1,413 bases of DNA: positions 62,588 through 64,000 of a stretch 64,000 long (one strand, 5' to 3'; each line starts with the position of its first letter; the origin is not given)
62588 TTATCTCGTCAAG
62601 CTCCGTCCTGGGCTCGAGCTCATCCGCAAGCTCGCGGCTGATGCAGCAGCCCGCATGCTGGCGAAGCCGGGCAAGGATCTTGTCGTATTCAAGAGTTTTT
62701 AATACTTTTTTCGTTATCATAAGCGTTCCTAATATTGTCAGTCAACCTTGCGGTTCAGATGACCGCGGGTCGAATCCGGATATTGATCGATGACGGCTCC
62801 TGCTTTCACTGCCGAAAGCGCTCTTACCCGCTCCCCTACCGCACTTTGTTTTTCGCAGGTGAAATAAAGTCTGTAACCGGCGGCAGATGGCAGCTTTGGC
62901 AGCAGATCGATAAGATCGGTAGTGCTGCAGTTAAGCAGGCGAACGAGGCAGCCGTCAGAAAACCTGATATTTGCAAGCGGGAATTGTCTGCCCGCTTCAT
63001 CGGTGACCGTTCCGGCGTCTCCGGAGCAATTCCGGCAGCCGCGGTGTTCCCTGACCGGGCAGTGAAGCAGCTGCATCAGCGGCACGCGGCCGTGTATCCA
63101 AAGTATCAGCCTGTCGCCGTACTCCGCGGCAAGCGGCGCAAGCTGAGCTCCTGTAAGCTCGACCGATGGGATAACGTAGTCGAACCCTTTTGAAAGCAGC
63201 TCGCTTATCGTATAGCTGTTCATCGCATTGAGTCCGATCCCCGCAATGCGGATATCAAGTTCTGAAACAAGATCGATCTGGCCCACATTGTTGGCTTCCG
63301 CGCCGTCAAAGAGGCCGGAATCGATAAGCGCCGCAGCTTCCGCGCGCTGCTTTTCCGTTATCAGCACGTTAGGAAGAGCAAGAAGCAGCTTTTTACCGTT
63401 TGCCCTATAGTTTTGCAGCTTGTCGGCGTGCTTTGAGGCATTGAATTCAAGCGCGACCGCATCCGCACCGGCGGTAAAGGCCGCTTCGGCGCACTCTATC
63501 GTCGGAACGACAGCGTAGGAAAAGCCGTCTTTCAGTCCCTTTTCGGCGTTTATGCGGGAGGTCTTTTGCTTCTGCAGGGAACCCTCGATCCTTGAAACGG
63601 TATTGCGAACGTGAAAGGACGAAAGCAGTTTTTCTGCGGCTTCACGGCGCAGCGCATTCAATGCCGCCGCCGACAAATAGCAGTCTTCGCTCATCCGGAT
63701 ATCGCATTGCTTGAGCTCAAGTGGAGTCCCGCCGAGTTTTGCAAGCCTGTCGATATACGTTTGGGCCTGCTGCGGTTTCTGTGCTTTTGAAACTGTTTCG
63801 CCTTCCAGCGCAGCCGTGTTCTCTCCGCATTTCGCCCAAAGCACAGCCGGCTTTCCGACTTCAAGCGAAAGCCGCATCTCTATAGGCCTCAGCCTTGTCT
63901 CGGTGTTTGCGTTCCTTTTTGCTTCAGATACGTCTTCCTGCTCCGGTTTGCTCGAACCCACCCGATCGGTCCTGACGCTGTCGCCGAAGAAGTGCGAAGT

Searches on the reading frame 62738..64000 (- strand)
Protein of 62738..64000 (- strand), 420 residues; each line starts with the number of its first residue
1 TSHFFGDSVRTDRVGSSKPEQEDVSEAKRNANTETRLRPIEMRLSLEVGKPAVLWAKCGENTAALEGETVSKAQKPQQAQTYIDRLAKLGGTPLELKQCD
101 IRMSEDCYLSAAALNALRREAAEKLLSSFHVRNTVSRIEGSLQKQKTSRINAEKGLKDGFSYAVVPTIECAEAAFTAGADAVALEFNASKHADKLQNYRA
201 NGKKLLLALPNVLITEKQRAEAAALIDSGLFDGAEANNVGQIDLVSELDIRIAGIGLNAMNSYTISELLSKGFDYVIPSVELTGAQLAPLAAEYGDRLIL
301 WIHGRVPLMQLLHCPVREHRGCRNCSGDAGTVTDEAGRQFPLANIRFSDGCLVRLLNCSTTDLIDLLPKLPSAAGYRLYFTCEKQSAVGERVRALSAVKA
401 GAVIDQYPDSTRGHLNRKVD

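Call 95: search_protein_families(library=pfam, proteins=[window:62738-64000:-], max_evalue=0.0001)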
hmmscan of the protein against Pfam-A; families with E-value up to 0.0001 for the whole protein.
window:62738-64000:- (420 aa): 1 family
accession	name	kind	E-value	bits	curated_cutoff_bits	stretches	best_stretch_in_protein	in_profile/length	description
PF12392.13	DUF3656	-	4.4e-15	56.7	22.1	1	30-126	19-105/109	Collagenase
